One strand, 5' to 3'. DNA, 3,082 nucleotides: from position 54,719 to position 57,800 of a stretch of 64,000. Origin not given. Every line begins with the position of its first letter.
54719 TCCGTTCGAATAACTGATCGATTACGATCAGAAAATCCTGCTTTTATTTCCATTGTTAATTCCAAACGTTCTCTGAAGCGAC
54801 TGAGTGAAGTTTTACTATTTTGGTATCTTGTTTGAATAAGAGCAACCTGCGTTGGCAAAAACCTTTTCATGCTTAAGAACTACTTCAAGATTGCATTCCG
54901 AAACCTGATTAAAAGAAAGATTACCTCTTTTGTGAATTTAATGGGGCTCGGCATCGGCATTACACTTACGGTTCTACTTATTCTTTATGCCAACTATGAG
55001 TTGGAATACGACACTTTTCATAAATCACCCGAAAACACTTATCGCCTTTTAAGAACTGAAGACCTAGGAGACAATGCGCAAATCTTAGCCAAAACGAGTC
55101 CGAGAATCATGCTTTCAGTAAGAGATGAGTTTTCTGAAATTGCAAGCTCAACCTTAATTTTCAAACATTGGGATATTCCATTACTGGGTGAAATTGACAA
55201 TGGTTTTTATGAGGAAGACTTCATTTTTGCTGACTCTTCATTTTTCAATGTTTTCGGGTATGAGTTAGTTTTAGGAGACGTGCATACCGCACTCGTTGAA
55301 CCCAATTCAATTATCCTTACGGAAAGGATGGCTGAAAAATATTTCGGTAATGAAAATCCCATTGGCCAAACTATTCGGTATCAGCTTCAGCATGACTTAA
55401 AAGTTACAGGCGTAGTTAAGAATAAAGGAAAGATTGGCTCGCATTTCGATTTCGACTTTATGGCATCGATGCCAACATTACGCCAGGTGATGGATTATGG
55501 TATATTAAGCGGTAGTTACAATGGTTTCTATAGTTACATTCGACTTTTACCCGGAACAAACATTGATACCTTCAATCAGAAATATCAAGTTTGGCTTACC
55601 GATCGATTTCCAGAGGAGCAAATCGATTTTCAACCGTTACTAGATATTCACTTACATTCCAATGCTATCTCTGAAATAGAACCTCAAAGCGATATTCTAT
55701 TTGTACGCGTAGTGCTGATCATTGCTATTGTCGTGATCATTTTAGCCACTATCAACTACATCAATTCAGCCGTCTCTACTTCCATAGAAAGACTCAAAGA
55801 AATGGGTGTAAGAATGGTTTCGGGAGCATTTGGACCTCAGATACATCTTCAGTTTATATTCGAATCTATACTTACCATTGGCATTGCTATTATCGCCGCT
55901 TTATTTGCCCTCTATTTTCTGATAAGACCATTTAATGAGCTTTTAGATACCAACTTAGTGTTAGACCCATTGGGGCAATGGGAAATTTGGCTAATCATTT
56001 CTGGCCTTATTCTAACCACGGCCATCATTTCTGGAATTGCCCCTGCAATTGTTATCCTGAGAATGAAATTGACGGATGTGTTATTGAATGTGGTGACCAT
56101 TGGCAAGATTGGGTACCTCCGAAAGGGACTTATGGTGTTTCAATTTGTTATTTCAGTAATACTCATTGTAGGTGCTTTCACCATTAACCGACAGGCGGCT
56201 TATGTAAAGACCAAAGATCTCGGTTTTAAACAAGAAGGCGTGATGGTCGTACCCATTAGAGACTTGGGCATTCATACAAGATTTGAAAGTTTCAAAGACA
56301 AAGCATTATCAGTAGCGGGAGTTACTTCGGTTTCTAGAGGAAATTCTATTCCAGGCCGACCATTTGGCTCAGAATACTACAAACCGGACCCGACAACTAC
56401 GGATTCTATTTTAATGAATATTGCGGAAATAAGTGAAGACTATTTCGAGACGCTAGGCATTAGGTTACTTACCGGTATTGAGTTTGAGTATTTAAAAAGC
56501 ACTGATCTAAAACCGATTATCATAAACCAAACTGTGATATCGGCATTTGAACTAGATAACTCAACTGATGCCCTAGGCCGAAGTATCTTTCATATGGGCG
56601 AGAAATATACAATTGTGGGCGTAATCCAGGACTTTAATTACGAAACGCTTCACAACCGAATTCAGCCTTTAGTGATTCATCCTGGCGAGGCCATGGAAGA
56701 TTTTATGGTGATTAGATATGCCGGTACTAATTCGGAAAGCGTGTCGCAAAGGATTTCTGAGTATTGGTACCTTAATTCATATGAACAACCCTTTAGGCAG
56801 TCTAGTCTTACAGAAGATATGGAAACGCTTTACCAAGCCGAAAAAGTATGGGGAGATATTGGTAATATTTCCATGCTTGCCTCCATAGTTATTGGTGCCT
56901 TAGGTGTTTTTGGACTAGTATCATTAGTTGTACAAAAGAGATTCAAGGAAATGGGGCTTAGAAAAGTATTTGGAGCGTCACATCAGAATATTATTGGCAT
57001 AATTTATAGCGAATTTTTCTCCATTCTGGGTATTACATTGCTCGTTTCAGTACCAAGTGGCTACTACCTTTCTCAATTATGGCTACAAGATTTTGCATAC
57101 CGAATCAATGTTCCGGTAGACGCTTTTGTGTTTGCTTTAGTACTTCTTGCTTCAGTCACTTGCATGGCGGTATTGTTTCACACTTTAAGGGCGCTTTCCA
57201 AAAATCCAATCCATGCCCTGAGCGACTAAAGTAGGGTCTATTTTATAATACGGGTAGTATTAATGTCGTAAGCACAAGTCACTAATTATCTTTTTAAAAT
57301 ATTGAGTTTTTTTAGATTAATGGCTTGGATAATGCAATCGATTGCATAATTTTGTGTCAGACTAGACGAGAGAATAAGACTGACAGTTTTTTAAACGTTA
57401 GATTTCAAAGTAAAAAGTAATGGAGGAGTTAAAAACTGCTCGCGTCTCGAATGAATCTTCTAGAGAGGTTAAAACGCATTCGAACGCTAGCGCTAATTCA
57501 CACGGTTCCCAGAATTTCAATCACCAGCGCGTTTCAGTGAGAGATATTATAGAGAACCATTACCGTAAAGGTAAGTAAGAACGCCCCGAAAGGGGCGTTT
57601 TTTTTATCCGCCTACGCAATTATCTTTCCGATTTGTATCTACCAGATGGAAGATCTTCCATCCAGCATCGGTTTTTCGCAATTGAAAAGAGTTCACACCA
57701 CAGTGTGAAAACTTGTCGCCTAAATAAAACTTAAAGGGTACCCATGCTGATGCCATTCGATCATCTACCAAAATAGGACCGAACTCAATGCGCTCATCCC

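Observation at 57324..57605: Self-contained 52-aa small-protein gene under a perfect LacI-type operator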

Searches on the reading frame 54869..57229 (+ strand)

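Call 25: search_protein_families(library=pfam, proteins=[window:54869-57229:+], max_evalue=1)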
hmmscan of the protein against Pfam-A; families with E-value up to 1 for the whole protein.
window:54869-57229:+ (786 aa): 2 families
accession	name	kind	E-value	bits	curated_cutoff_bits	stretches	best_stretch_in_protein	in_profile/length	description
PF12704.14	MacB_PCD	-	1.1e-22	81.8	27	2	20-237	1-202/207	MacB-like periplasmic core domain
PF02687.27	FtsX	-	2.9e-17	63.3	25.5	2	667-780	2-120/120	FtsX-like permease C-terminal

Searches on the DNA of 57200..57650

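Call 4: search_rna_families(source=window, start=57200, end=57650, threshold=evalue, max_evalue=10)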
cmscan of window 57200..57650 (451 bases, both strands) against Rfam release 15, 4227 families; matches with E-value up to 10: 8.
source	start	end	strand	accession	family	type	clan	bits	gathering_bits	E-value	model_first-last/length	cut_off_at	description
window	57545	57607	+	RF01859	Phe_leader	Cis-reg; leader;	-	26.3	55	0.028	1-125/125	no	Phenylalanine leader peptide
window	57376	57440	+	RF02644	Spy490380c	Gene; sRNA;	-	19.2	65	8.1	1-96/96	no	S. pyogenes small RNA Spy490380c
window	57566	57632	-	RF02362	Yfr10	Gene; sRNA;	-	18.8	43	3.1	1-78/78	no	Cyanobacterial functional RNA 10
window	57571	57639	-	RF02084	STnc130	Gene; sRNA;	-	18.6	55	2.7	61-135/135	no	Enterobacteria sRNA STnc130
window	57545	57605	-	RF00238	ctRNA_pND324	Gene; antisense;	-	17.6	45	7.2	1-86/86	no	ctRNA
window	57548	57603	+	RF02427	SpF10_sRNA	Gene; sRNA;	-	15.4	60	5.1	1-57/57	no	Streptococcus sRNA SpF10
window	57551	57638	+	RF01770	rimP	Cis-reg; leader;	-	15.3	47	7.7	1-102/102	no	Gammaprotebacteria rimP leader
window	57574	57609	-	RF02063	STnc350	Gene; sRNA;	-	13.8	60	8.6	27-64/68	no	Salmonella enterica sRNA STnc350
